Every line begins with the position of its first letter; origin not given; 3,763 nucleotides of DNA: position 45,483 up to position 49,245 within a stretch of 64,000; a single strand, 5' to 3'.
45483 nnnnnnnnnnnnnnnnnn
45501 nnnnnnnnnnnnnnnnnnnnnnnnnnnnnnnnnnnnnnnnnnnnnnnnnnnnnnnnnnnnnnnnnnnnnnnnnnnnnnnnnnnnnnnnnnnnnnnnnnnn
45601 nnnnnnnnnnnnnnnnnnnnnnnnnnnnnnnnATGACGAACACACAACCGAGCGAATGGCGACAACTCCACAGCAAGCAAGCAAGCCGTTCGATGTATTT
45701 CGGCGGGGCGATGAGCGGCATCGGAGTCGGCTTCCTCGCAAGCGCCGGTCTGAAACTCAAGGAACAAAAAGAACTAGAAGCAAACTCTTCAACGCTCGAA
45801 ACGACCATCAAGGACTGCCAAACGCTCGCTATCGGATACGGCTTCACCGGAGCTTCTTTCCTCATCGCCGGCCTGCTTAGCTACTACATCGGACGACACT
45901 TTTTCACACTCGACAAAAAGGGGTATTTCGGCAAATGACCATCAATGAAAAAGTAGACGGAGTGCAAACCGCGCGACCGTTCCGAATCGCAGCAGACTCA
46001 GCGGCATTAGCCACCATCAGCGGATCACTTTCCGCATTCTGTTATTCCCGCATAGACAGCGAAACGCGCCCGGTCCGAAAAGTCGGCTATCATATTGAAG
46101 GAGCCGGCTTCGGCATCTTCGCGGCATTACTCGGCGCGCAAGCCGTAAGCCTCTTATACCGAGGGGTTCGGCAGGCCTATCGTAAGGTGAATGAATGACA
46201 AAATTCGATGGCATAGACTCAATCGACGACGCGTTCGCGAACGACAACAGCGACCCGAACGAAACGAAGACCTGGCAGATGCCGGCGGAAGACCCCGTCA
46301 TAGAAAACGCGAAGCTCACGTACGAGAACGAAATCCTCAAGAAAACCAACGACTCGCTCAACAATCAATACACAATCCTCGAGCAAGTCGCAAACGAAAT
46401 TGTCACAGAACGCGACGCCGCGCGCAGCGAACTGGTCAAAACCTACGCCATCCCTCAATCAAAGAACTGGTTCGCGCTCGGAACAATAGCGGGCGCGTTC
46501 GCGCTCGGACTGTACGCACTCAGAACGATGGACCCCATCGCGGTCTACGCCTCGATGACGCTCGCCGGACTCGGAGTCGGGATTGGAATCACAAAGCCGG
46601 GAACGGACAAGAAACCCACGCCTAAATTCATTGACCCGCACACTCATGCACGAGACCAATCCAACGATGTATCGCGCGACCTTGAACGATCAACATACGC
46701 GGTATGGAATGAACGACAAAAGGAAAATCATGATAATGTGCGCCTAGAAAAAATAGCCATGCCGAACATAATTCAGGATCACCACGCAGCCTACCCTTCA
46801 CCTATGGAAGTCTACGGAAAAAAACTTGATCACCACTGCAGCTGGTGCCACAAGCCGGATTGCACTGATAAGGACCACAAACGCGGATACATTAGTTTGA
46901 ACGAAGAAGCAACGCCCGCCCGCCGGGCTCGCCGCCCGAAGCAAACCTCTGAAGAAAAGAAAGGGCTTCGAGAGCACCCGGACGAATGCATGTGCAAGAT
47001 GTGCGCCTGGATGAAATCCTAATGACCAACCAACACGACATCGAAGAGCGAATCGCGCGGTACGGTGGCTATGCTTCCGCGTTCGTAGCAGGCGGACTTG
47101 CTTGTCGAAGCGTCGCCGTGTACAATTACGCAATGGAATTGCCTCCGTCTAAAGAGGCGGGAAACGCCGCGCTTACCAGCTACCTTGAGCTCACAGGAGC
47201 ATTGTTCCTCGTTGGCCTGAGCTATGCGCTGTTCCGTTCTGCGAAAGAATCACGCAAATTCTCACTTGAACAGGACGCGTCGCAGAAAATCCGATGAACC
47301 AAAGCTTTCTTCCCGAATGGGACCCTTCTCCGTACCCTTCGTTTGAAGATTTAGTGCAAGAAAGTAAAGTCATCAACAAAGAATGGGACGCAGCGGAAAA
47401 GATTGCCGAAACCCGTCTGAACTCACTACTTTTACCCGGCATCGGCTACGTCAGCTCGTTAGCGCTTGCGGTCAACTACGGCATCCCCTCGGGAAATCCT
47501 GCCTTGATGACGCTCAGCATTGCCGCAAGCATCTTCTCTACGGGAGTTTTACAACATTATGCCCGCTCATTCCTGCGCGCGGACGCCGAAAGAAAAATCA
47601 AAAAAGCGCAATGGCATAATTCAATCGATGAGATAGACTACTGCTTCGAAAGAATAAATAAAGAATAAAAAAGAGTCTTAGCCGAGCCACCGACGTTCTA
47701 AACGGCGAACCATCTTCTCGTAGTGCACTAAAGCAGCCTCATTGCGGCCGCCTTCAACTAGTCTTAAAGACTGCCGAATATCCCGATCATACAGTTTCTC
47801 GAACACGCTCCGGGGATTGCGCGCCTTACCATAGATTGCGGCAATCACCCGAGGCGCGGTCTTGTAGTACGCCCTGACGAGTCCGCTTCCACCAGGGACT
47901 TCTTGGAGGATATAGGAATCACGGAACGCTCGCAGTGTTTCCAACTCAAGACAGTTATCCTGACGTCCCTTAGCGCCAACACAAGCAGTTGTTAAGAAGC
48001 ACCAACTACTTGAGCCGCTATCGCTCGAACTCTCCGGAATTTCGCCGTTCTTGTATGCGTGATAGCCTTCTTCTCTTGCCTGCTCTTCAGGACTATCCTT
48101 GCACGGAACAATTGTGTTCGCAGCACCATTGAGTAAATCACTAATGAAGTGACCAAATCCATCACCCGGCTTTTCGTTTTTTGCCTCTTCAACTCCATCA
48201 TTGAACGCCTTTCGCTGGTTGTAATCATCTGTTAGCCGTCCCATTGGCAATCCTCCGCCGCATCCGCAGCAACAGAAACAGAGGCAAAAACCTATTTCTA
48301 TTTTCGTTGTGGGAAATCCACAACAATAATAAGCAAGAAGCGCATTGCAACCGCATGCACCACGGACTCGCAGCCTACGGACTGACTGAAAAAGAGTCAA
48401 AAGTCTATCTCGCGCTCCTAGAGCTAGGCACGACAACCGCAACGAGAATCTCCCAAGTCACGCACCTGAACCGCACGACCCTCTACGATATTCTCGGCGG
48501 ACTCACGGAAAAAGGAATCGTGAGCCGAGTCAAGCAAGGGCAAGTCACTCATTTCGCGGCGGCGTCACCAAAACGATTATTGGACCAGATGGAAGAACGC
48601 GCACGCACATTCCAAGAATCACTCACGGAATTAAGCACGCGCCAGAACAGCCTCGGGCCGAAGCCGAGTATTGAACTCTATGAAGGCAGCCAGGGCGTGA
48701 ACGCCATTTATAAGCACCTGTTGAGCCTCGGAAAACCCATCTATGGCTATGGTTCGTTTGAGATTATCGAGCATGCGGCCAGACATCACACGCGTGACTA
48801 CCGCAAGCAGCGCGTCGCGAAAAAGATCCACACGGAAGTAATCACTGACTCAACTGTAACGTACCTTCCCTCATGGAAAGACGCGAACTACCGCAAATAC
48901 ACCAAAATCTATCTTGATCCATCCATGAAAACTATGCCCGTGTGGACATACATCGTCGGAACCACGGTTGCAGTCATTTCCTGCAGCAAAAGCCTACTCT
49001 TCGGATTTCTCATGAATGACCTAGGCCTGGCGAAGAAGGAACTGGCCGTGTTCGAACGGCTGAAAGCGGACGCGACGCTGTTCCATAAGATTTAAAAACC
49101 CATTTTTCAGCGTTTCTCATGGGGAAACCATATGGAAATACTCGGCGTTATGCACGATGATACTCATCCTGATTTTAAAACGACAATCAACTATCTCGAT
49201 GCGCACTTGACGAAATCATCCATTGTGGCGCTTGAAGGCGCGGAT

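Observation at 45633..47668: Operon of five translationally coupled small proteins with Gly-rich 2-TM hairpins downstream of uppS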

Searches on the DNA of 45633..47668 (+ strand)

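Call 63: search_dna_similar(query=window:45633-47668:+, collection=plasmids, mode=distant, max_evalue=0.001, max_rows=5)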
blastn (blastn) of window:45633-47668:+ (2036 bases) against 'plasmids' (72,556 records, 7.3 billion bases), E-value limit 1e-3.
No match.

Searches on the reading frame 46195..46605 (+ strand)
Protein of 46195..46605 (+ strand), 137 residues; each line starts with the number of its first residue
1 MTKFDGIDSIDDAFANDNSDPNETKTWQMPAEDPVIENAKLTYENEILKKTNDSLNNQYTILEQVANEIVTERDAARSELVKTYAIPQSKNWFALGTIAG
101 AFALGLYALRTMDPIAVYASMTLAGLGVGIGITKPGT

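Call 32: find_related_loci(query=A1, collection=metagenome_contigs, flank=6000)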
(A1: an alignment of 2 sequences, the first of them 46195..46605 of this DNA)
Query A1 (137 aa) in metagenome_contigs; peptide patterns used: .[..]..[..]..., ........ (x = any residue, [..] = any of these).
442 stretches matched a pattern, but none encodes a relative of the query by tblastn (E <= 1e-3).

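Call 59: find_related_loci(query=A1, collection=viral_contigs, flank=5000)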
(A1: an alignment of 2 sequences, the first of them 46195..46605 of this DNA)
Query A1 (137 aa) in viral_contigs; peptide patterns used: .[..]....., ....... (x = any residue, [..] = any of these).
202 stretches matched a pattern, but none encodes a relative of the query by tblastn (E <= 1e-3).

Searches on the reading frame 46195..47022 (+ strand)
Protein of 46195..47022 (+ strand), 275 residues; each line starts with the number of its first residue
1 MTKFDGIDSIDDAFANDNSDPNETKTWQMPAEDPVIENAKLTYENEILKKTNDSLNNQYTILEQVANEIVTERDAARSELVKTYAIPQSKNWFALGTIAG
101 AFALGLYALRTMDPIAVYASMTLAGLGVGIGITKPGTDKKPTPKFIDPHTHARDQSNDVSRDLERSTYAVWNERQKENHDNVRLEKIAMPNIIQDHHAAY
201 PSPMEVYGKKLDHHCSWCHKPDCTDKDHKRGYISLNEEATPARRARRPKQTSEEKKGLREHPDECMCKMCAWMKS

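Call 3: search_protein_families(library=pfam, proteins=[window:46195-47022:+], max_evalue=1)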
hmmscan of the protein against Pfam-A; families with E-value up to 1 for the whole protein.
window:46195-47022:+ (275 aa): 4 families
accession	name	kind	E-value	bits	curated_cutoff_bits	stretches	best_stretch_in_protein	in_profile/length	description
PF14197.11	Cep57_CLD_2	-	0.016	15.7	27.1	1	41-80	1-40/67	Centrosome localisation domain of PPC89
PF22789.1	DUF4026_C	-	0.04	14.8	27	1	43-78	27-62/114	Protein of unknown function (DUF4026) C-terminal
PF20447.3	DUF6704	-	0.11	13.2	27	1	91-132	11-52/68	Family of unknown function (DUF6704)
PF01979.26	Amidohydro_1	-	0.2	11.3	25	0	142-157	3-18/345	Amidohydrolase family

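Call 7: find_encoding_contigs(protein=window:46195-47022:+, flank=6000, max_places=6)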
Protein window:46195-47022:+ (275 aa): no gene with exactly this product is on record in the collection.

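Call 8: find_homologous_proteins(query=window:46195-47022:+, max_evalue=0.01)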
Query window:46195-47022:+ (275 aa): 1 proteins with E <= 0.01 among 684 candidates.
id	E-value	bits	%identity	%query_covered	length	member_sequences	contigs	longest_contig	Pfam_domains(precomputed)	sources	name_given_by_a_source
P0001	2.2e-188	642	100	100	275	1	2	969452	-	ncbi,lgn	-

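Call 15: find_encoding_contigs(protein=P0002, flank=8000, max_places=8)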
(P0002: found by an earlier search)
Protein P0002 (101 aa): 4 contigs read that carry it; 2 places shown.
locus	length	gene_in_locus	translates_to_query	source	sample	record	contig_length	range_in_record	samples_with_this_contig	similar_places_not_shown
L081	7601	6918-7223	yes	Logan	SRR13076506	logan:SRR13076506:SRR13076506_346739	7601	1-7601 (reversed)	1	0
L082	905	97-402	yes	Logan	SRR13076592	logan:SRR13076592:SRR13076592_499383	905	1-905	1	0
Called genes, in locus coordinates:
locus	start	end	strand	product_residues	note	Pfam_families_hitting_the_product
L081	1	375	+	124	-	?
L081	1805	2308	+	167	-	-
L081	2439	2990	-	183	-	-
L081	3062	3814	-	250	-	-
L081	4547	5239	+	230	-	PF20260:PUA_4 (faint), PF04452:Methyltrans_RNA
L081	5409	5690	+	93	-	PF13656:RNA_pol_L_2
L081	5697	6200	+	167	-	-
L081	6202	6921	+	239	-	PF01255:Prenyltransf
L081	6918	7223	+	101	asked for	-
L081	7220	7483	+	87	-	-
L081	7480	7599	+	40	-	?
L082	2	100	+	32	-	?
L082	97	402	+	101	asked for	-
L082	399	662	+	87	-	-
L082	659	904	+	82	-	?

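Call 17: find_encoding_contigs(protein=P0005, flank=10000, max_places=8)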
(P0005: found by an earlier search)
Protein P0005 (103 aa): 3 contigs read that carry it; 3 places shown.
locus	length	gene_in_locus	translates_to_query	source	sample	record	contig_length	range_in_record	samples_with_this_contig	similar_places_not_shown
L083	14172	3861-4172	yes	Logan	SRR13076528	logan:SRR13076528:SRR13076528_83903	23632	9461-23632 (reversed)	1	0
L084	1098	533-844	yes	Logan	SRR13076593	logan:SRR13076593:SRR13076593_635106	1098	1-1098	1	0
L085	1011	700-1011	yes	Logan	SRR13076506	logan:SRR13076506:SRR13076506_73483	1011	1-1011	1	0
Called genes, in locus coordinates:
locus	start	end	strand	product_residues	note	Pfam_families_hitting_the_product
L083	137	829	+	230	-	PF20260:PUA_4 (faint), PF04452:Methyltrans_RNA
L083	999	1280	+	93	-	PF13656:RNA_pol_L_2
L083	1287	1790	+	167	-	-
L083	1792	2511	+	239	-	PF01255:Prenyltransf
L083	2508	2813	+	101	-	-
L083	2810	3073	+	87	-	-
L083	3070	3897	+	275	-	-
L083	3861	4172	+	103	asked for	-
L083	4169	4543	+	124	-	-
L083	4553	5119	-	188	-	-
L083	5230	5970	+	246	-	PF01978:TrmB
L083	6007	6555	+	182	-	-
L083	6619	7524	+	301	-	PF00687:Ribosomal_L1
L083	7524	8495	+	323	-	PF00466:Ribosomal_L10, PF17777:RL10P_insert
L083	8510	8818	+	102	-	-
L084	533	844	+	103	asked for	-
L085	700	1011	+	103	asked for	?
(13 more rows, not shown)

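Call 23: search_protein_families(library=phrogs, proteins=[window:46195-47019:+], max_evalue=1)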
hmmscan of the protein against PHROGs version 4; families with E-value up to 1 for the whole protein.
window:46195-47019:+ (275 aa): 0 families

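Call 24: search_protein_families(library=ncbifam, proteins=[window:46195-47019:+], max_evalue=1)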
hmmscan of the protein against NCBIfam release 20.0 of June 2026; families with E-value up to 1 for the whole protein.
window:46195-47019:+ (275 aa): 2 families
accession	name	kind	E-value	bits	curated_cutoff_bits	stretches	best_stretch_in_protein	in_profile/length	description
NF004413.0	PRK05759.1-4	equivalog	0.075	13.1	197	1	34-85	74-125/156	F0F1 ATP synthase subunit B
NF033596.1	denti_PrcB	equivalog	0.12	12.2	125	1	6-67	11-72/176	dentilisin complex subunit PrcB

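Call 25: search_protein_representatives(protein=window:46195-47019:+)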
Query: 275 residues. Proteins with E-value up to 0.001 (for the whole library): 3; up to 1e-10: 3; up to 1e-30: 2. The best 3 are listed.
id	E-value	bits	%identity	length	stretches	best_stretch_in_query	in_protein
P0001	7.0e-189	642.1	100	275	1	1-275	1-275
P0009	6.0e-38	147.1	64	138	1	3-133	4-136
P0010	4.5e-11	58.9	27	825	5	120-191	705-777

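Call 27: find_encoding_contigs(protein=P0009, flank=10000, max_places=8)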
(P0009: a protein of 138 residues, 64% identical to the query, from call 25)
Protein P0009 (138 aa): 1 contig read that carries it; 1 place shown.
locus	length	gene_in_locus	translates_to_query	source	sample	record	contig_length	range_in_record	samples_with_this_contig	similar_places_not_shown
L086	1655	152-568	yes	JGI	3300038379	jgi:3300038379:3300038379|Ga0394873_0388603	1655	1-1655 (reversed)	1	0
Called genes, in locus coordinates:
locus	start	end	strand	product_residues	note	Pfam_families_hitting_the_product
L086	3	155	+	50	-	?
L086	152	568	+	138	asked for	-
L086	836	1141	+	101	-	-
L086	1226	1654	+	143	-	?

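Call 53: predict_structure(alignment_id=A4)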
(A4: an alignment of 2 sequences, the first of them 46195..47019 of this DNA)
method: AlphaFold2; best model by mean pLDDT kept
length: 275 residues; sequences in the alignment: 2
mean_pLDDT: 49.3   pTM: 0.19
mean pLDDT of the five models: 49.3, 49.2, 45.3, 43.2, 42.3
residues with pLDDT >= 90: 0; 70-90: 39; 50-70: 63; < 50: 173
segments of 3 or more residues with pLDDT < 50: 1-7, 16-33, 84-90, 92-95, 123-162, 184-275
pLDDT, mean of each block of 10 residues (from residue 1): 45 48 40 55 77 87 87 76 50 51 58 56 45 33 40 43 55 60 44 36 35 40 41 31 33 34 37 36
secondary structure, 60 per line:
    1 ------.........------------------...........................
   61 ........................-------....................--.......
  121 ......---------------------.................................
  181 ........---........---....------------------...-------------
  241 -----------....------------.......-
elements in order: H7-15 H34-84 H92-111 H114-126 H148-188 H192-199 H203-206 H252-255 H268-274

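Call 54: search_protein_families(library=padloc, proteins=[window:46195-47019:+], max_evalue=1)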
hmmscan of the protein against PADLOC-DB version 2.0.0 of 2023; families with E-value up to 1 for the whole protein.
window:46195-47019:+ (275 aa): 1 family
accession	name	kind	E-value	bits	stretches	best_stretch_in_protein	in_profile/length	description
PDLC02220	Tmn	-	0.043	9.6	1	44-88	443-487/1273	-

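Call 55: search_solved_structures(query=window:46195-47019:+, max_evalue=10)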
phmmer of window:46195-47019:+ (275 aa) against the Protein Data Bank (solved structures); distinct sequences matched with E-value up to 10: 2.
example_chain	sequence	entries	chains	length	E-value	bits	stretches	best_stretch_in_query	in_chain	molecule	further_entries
5xxb_h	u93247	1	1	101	0.25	13.8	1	229-260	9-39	Ribosomal protein eL36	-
9f5x_h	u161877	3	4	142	1.1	11.7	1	72-122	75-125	Mitochondrial NADH:ubiquinone oxidoreductase 13 kDa subunit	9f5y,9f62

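Call 62: search_dna_similar(query=window:46195-47019:+, collection=phages, mode=protein, max_evalue=0.01, max_rows=5)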
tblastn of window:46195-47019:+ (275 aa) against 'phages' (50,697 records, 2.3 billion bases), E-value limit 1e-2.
No match.

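Call 65: search_protein_families(library=pfam, proteins=[P0009], max_evalue=0.1)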
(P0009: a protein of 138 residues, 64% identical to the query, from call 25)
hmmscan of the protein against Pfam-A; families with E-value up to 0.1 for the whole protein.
P0009 (138 aa): 3 families
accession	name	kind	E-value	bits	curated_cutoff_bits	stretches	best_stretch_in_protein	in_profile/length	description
PF14197.11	Cep57_CLD_2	-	0.011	16.2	27.1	1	37-74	1-38/67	Centrosome localisation domain of PPC89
PF06005.17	ZapB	-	0.058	14.3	31.5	1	30-73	16-59/71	Cell division protein ZapB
PF05147.19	LANC_like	-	0.089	11.8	23.2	0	81-118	304-341/350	Lanthionine synthetase C-like protein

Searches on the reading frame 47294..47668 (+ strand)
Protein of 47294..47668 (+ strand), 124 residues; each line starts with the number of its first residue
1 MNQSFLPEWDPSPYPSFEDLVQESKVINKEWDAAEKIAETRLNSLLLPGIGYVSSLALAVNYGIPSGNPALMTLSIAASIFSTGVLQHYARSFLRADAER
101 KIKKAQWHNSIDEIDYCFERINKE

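Call 3: search_protein_families(library=pfam, proteins=[window:47294-47668:+], max_evalue=1)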
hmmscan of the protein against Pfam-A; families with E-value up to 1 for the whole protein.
window:47294-47668:+ (124 aa): 0 families

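Call 23: search_protein_families(library=phrogs, proteins=[window:47294-47665:+], max_evalue=1)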
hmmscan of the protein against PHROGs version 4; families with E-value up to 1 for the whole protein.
window:47294-47665:+ (124 aa): 0 families

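Call 24: search_protein_families(library=ncbifam, proteins=[window:47294-47665:+], max_evalue=1)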
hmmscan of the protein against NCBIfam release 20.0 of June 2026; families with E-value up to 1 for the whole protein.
window:47294-47665:+ (124 aa): 2 families
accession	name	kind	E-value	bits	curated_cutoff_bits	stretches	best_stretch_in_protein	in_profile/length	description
TIGR03217.1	4OH_2_O_val_ald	equivalog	0.0084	15.3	286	1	32-65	69-102/334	4-hydroxy-2-oxovalerate aldolase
NF006049.0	PRK08195.1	subfamily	0.0099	14.9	229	1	32-64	74-106/344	4-hyroxy-2-oxovalerate/4-hydroxy-2-oxopentanoic acid aldolase,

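Call 44: find_homologous_proteins(query=A3, max_evalue=10)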
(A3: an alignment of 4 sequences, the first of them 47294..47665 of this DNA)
Query A3 (4 sequences) (124 aa, profile of the alignment): 3 proteins with E <= 10 among 1006 candidates.
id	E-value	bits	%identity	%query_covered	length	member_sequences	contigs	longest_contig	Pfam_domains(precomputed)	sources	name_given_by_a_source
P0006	2.4e-34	136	100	100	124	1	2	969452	-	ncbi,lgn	-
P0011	2.0e-31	126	16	49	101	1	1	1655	-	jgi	jgi:hypothetical protein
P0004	2.7e-26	110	41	14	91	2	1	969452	-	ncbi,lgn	-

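Call 54: search_protein_families(library=padloc, proteins=[window:47294-47665:+], max_evalue=1)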
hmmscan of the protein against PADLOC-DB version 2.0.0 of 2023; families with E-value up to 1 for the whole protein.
window:47294-47665:+ (124 aa): 0 families

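Call 61: find_related_loci(query=window:47294-47665:+, collection=viral_contigs, flank=5000)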
Query window:47294-47665:+ (124 aa) in viral_contigs; peptide patterns used: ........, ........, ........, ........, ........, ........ (x = any residue, [..] = any of these).
13 stretches matched a pattern, but none encodes a relative of the query by tblastn (E <= 1e-3).

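Call 65: search_protein_families(library=pfam, proteins=[P0011], max_evalue=0.1)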
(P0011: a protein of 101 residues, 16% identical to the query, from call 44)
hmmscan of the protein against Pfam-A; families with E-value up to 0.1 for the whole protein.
P0011 (101 aa): 0 families

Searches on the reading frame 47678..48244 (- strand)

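Call 23: search_protein_families(library=phrogs, proteins=[window:47678-48244:-], max_evalue=1)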
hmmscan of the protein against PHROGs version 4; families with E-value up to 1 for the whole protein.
window:47678-48244:- (188 aa): 0 families

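Call 24: search_protein_families(library=ncbifam, proteins=[window:47678-48244:-], max_evalue=1)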
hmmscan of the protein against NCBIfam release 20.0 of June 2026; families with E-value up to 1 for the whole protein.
window:47678-48244:- (188 aa): 1 family
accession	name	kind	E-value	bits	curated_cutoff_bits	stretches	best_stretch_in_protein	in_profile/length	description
NF041770.1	CFI_box_CTERM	domain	6e-12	45.2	40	1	82-138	1-52/69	CFI-box-CTERM domain-containing protein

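Call 54: search_protein_families(library=padloc, proteins=[window:47678-48244:-], max_evalue=1)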
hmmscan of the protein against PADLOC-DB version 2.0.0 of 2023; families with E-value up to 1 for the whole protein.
window:47678-48244:- (188 aa): 0 families

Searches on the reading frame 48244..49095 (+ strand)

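Call 3: search_protein_families(library=pfam, proteins=[window:48244-49095:+], max_evalue=1)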
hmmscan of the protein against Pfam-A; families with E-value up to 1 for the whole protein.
window:48244-49095:+ (283 aa): 6 families
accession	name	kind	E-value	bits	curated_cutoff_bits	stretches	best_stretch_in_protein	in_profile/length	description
PF01978.25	TrmB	-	9e-16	57.9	25.6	1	42-109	1-67/68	Sugar-specific transcriptional regulator TrmB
PF03965.22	Penicillinase_R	-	7.1e-05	23.6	22.6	1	47-111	1-69/115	Penicillinase repressor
PF09339.16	HTH_IclR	-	0.011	16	22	1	64-95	19-50/52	IclR helix-turn-helix domain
PF24409.1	wHTH-PRTase_assc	-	0.016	15.7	27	1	55-119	3-64/83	wHTH-PRTase associated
PF24033.1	DUF7342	-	0.049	14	31.6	1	64-121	18-75/150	Family of unknown function (DUF7342)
PF03551.20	PadR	-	0.067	13.6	27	1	67-98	21-52/75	Transcriptional regulator PadR-like family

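Call 54: search_protein_families(library=padloc, proteins=[window:48355-49092:+], max_evalue=1)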
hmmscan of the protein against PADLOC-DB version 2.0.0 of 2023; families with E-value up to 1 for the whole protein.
window:48355-49092:+ (246 aa): 5 families
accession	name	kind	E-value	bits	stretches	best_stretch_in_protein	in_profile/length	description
PDLC01858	CARF3--CARF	-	0.0015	16.5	1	10-64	142-195/204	-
PDLC01044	Csa3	-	0.0018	16.2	1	8-64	132-184/194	Type I-A associated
PDLC01434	CasR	-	0.0039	15.1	1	9-64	125-179/191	"CAS-I,CAS-II,CAS-III,CAS-IV,CAS-V,CAS-VI; associated_signaling"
PDLC01268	CasR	-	0.0052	14.8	1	9-63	121-173/179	"CAS-I,CAS-II,CAS-III,CAS-IV,CAS-V,CAS-VI; associated_signaling"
PDLC00301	PtuA1|PtuA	-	0.0054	13.7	1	53-185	72-213/429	AAA ATPase domain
